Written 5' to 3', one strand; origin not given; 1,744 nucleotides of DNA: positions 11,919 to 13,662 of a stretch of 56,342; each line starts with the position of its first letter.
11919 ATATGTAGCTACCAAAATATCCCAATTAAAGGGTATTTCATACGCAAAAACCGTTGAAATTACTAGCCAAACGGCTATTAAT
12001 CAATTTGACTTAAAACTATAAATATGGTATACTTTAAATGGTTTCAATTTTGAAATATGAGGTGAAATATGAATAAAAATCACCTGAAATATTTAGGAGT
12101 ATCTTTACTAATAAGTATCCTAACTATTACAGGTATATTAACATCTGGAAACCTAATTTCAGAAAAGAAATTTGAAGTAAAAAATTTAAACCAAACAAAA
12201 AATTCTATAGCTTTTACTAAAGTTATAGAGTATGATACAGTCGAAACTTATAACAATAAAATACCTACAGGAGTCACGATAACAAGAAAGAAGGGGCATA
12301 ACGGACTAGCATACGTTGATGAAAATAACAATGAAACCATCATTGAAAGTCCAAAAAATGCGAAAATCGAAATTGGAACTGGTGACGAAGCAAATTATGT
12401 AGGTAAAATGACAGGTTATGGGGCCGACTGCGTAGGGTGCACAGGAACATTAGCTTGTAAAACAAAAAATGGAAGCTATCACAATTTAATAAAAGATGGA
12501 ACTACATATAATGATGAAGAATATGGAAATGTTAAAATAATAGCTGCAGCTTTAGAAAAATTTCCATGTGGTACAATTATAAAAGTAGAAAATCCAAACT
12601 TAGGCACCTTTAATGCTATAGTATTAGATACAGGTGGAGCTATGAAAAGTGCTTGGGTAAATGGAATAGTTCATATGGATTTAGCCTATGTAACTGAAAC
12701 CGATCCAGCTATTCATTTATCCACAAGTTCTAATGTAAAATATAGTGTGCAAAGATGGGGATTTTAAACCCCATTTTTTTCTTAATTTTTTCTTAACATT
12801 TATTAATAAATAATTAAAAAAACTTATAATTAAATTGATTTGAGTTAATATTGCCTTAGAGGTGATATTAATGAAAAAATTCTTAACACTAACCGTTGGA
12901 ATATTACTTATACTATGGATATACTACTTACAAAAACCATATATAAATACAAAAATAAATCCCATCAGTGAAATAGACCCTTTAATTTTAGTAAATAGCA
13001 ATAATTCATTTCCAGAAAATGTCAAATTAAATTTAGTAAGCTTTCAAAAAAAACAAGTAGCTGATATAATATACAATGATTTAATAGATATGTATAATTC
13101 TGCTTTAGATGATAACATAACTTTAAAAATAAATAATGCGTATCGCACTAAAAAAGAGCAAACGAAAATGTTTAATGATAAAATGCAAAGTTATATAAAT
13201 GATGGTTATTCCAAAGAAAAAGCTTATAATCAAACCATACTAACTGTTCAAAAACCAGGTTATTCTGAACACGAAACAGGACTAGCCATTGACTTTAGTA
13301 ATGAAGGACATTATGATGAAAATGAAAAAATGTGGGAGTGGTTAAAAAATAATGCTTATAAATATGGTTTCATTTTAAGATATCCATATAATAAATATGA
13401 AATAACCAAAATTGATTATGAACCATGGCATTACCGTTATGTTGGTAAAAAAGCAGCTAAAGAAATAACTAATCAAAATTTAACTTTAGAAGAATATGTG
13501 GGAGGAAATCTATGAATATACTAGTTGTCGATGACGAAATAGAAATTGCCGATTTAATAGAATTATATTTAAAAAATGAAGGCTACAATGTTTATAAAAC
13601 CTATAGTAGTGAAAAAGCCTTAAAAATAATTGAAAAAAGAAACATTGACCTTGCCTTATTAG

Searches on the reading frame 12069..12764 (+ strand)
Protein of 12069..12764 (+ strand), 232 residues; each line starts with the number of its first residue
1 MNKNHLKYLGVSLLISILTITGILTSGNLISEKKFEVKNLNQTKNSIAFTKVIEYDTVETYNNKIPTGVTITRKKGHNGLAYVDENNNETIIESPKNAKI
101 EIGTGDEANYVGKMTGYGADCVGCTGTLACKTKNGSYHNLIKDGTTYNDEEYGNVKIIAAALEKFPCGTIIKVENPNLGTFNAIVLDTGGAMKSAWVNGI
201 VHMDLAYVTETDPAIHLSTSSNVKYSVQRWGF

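Call 5: search_protein_families(library=pfam, proteins=[window:12069-12764:+], max_evalue=0.01)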
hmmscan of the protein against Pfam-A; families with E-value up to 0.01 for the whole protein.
window:12069-12764:+ (232 aa): 1 family
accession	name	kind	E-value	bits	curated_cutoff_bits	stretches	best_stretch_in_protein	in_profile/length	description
PF07501.17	G5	-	0.0059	17.3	23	0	50-83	7-40/75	G5 domain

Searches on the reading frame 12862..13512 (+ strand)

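Call 5: search_protein_families(library=pfam, proteins=[window:12862-13512:+], max_evalue=0.01)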
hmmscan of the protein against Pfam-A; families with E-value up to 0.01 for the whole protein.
window:12862-13512:+ (217 aa): 1 family
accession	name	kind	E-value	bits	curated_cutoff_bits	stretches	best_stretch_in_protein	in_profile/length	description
PF02557.22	VanY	-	4.1e-31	108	25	1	65-196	3-132/132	D-alanyl-D-alanine carboxypeptidase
